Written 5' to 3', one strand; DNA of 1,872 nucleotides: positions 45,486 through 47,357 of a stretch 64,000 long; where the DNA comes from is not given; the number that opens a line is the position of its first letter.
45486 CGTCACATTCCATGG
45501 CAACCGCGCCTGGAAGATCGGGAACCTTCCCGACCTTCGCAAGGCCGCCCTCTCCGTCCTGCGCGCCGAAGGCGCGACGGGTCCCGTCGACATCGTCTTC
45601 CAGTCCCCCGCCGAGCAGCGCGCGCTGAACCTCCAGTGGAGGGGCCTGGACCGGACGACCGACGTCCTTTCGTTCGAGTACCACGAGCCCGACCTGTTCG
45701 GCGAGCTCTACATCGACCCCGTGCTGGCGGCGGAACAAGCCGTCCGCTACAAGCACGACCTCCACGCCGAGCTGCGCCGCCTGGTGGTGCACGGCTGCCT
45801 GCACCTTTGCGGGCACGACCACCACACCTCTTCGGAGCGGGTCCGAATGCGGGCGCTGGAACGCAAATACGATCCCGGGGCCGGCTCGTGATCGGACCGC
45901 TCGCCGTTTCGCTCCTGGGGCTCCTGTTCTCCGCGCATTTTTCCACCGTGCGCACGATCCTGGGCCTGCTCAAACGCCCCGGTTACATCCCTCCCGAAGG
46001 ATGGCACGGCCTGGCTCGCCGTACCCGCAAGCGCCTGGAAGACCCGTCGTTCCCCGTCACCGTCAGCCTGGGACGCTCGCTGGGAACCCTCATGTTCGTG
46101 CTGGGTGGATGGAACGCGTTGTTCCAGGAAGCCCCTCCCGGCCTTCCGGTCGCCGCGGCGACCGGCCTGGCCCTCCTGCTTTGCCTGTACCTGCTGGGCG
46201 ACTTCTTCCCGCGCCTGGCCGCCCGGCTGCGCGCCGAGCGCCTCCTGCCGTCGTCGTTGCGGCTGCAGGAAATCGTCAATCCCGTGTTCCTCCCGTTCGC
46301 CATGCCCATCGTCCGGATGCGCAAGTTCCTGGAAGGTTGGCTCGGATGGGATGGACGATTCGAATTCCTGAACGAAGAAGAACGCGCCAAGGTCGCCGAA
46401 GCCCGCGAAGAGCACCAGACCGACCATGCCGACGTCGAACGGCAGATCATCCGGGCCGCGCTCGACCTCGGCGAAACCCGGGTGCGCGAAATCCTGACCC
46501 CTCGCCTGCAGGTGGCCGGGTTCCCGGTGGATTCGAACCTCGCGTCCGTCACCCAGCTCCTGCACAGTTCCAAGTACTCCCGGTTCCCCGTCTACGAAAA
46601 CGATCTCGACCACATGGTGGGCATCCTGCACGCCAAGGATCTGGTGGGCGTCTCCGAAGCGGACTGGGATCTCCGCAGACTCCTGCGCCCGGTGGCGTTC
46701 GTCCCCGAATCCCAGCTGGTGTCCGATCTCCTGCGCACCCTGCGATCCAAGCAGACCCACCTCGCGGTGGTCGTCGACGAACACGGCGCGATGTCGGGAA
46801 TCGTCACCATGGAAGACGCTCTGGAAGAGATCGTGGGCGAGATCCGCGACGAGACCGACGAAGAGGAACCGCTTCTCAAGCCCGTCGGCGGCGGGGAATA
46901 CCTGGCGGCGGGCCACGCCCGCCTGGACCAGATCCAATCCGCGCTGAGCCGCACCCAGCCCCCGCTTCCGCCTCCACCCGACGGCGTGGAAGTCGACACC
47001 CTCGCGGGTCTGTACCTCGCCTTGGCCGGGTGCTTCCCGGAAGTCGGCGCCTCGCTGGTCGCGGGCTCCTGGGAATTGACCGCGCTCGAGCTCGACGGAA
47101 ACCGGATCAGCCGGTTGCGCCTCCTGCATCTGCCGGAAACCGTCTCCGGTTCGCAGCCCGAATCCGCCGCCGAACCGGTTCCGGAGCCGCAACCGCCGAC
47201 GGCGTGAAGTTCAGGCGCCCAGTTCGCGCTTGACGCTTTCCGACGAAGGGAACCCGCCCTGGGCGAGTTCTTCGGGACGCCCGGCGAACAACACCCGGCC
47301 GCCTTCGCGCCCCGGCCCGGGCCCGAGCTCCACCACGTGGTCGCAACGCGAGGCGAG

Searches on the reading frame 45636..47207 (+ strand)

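Call 23: search_protein_families(library=pfam, proteins=[window:45636-47207:+], max_evalue=0.0001)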
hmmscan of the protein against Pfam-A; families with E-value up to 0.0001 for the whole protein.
window:45636-47207:+ (523 aa): 2 families
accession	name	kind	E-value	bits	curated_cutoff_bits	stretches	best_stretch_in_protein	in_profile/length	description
PF00571.33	CBS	-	1.3e-14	54.7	24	1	351-400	7-56/57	CBS domain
PF03471.22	CorC_HlyC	-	1.9e-11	44.3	27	1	417-497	3-78/81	Transporter associated domain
